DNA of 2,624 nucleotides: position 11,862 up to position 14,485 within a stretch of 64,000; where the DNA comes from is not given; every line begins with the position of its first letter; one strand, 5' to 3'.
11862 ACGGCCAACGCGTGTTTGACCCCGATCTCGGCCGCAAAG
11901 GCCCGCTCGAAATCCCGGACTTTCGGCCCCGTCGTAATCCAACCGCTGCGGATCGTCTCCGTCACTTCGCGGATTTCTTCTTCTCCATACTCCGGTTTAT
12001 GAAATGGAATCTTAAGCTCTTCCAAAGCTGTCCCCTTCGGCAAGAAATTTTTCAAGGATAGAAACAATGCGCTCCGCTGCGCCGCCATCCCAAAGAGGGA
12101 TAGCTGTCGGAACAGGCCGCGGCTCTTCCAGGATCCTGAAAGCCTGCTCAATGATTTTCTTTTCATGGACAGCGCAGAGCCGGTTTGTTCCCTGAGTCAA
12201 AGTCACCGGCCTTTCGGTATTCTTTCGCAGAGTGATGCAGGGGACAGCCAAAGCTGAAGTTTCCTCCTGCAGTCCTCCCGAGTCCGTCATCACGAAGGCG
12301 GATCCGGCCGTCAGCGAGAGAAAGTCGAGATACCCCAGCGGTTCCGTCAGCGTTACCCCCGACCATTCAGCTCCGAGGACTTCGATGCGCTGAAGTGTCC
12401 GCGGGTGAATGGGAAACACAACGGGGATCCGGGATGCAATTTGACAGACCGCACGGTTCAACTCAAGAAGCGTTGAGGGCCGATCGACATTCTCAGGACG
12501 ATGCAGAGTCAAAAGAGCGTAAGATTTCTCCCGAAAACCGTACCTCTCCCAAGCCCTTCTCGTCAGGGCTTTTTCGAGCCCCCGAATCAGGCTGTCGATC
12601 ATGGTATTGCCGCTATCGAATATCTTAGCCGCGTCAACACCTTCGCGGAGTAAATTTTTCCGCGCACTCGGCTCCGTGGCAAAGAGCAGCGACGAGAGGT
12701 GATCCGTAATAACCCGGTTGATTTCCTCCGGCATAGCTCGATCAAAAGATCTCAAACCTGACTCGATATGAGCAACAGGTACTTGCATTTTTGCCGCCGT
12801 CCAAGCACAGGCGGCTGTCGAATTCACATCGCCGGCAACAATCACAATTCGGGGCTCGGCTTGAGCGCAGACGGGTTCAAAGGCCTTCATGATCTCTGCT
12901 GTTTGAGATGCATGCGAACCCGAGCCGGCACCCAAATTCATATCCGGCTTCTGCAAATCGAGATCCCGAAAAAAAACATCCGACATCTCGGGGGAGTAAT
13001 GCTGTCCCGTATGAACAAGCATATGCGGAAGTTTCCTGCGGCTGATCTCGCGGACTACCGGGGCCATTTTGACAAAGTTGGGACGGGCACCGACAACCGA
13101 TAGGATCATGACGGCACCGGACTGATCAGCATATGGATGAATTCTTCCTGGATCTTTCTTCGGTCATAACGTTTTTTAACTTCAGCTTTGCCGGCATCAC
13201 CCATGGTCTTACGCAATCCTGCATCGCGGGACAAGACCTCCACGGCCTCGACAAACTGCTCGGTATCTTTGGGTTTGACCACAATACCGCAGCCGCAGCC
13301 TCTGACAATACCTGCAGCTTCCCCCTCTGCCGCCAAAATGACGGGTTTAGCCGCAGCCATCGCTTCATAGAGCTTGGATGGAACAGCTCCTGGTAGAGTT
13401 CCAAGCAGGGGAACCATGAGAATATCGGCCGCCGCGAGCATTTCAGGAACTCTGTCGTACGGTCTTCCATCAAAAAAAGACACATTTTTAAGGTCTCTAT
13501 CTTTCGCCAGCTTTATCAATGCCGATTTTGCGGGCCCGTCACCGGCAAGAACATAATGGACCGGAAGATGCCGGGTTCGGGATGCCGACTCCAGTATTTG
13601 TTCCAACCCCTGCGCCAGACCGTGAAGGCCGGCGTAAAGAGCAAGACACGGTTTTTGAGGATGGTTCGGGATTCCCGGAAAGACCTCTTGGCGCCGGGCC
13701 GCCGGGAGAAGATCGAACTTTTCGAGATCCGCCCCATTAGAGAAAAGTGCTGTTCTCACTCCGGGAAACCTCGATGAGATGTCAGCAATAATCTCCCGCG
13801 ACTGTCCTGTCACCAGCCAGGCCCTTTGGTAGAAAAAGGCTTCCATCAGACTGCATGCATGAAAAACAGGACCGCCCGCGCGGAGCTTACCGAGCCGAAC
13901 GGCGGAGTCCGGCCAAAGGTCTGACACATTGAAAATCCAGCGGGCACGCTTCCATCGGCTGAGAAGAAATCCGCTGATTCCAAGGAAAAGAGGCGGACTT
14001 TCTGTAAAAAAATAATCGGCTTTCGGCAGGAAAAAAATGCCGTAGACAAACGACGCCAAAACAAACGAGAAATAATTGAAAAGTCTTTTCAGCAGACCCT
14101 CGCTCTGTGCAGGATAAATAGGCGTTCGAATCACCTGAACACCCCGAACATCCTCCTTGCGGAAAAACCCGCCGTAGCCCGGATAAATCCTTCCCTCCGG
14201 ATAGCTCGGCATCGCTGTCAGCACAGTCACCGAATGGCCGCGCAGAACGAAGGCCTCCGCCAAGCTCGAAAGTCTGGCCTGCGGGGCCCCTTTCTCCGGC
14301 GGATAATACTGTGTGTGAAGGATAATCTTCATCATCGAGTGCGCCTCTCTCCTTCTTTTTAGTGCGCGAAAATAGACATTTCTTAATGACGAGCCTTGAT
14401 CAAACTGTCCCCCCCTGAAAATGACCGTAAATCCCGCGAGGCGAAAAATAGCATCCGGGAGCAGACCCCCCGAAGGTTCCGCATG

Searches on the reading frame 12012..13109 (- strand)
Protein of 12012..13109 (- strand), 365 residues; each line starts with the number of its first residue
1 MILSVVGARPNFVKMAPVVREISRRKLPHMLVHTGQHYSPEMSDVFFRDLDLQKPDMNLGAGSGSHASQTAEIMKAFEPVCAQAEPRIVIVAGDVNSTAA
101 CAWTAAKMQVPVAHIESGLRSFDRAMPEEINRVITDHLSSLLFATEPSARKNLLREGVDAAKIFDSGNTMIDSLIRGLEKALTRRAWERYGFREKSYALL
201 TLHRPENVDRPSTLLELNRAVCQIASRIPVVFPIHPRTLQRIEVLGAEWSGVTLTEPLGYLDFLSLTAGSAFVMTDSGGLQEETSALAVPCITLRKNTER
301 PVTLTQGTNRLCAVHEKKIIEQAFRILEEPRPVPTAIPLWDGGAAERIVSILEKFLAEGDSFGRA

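Call 4: search_protein_families(library=pfam, proteins=[window:12012-13109:-], max_evalue=0.01)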
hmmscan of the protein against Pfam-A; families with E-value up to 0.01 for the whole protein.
window:12012-13109:- (365 aa): 1 family
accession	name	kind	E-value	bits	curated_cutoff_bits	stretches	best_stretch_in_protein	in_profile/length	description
PF02350.25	Epimerase_2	-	7e-107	357.7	30.6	1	22-353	3-347/347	UDP-N-acetylglucosamine 2-epimerase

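Call 73: search_protein_families(library=ncbifam, proteins=[window:12012-13109:-], max_evalue=1e-10)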
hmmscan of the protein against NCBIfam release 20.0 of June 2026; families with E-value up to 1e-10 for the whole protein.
window:12012-13109:- (365 aa): 2 families
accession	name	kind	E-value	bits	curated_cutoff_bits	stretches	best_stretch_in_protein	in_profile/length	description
TIGR00236.1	wecB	equivalog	5.5e-98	328.5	210.15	1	2-353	3-363/366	non-hydrolyzing UDP-N-acetylglucosamine 2-epimerase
TIGR03568.1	NeuC_NnaA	equivalog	6e-20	71.4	235.9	1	2-294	3-306/365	UDP-N-acetylglucosamine 2-epimerase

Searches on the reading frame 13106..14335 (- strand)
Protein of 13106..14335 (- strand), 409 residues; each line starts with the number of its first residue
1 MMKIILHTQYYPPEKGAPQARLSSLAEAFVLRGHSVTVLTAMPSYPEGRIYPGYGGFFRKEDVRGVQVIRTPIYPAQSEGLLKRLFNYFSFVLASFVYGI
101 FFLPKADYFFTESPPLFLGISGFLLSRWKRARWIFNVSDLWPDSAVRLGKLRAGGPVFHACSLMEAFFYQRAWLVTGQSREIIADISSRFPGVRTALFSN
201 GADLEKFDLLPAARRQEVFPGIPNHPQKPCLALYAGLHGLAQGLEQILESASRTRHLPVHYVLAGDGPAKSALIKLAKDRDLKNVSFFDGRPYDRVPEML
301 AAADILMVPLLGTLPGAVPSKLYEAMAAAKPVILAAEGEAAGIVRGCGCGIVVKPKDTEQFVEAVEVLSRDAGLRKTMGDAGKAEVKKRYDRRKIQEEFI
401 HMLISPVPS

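Call 4: search_protein_families(library=pfam, proteins=[window:13106-14335:-], max_evalue=0.01)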
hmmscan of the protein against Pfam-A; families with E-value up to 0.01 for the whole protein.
window:13106-14335:- (409 aa): 5 families
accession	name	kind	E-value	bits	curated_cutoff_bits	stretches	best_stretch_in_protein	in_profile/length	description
PF00534.26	Glycos_transf_1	-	5.7e-23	81.8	26.4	1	222-383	8-170/172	Glycosyl transferases group 1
PF13692.12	Glyco_trans_1_4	-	5e-18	66.2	27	1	241-370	14-141/142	Glycosyl transferases group 1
PF13579.12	Glyco_trans_4_4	-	1.9e-13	51.5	29.7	1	17-201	2-158/158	Glycosyl transferase 4-like domain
PF13524.12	Glyco_trans_1_2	-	1.1e-05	25.9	25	1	246-394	4-137/144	Glycosyl transferase-like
PF13439.12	Glyco_transf_4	-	0.00032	21.2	28.5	1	24-206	10-170/170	Glycosyltransferase Family 4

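Call 6: search_protein_families(library=ncbifam, proteins=[window:13106-14335:-], max_evalue=0.001)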
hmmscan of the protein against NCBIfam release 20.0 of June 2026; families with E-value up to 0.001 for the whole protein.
window:13106-14335:- (409 aa): 15 families
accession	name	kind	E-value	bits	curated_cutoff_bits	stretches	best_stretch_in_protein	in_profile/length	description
NF007640.0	PRK10307.1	subfamily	5.1e-56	190.3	276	1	2-403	1-404/411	WcaI family glycosyltransferase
TIGR04007.1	wcaI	equivalog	7.8e-30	103.8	800.45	1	2-366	1-372/407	colanic acid biosynthesis glycosyltransferase WcaI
TIGR03088.1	stp2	hypoth_equivalog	5.3e-17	61.9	409.05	1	240-400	212-367/374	TIGR03088 family PEP-CTERM/XrtA system glycosyltransferase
TIGR04063.1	stp3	hypoth_equivalog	2.4e-13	49.7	442.05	1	61-391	50-380/397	TIGR04063 family PEP-CTERM/XrtA system glycosyltransferase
NF041876.1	EPS_EpsE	equivalog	1.6e-11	44.1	400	1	220-394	205-384/389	exopolysaccharide biosynthesis GT4 family glycosyltransferase EpsE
NF047684.1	TeichurnBiosyTuaC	equivalog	5.5e-10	38.7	550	1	192-394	184-377/391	teichuronic acid biosynthesis protein TuaC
TIGR03999.1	thiol_BshA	equivalog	2.1e-09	36.8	273.7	1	255-400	226-367/375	N-acetyl-alpha-D-glucosaminyl L-malate synthase BshA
TIGR03087.1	stp1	hypoth_equivalog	1.6e-08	34.2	316.65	1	192-395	195-386/397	TIGR03087 family PEP-CTERM/XrtA system glycosyltransferase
NF053787.1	GlcN_PG_synth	equivalog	7.3e-08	31.6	480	1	200-398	171-351/361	N-acetylglucosaminyl phosphatidylglycerol synthase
TIGR03449.1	mycothiol_MshA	equivalog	1.6e-07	30.6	462.5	1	268-383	265-381/406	D-inositol-3-phosphate glycosyltransferase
NF038229.1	Glyco4_Geo_Pelo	equivalog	5.6e-07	28.9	400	1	287-400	222-330/338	GPMC system family 4 glycosyltransferase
TIGR02149.1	glgA_Coryne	subfamily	9.1e-07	28.3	302.4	1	171-401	144-385/391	glycogen synthase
NF038298.1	EPS_HpsO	equivalog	2.2e-05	23.4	575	1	241-399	213-380/388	hormogonium polysaccharide biosynthesis glycosyltransferase HpsO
TIGR04005.1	wcaL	equivalog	2.8e-05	23.1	537.6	1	253-402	248-402/406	colanic acid biosynthesis glycosyltransferase WcaL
TIGR02472.1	sucr_P_syn_N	equivalog_domain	0.00025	20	576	1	322-395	357-430/439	sucrose-phosphate synthase, putative, glycosyltransferase domain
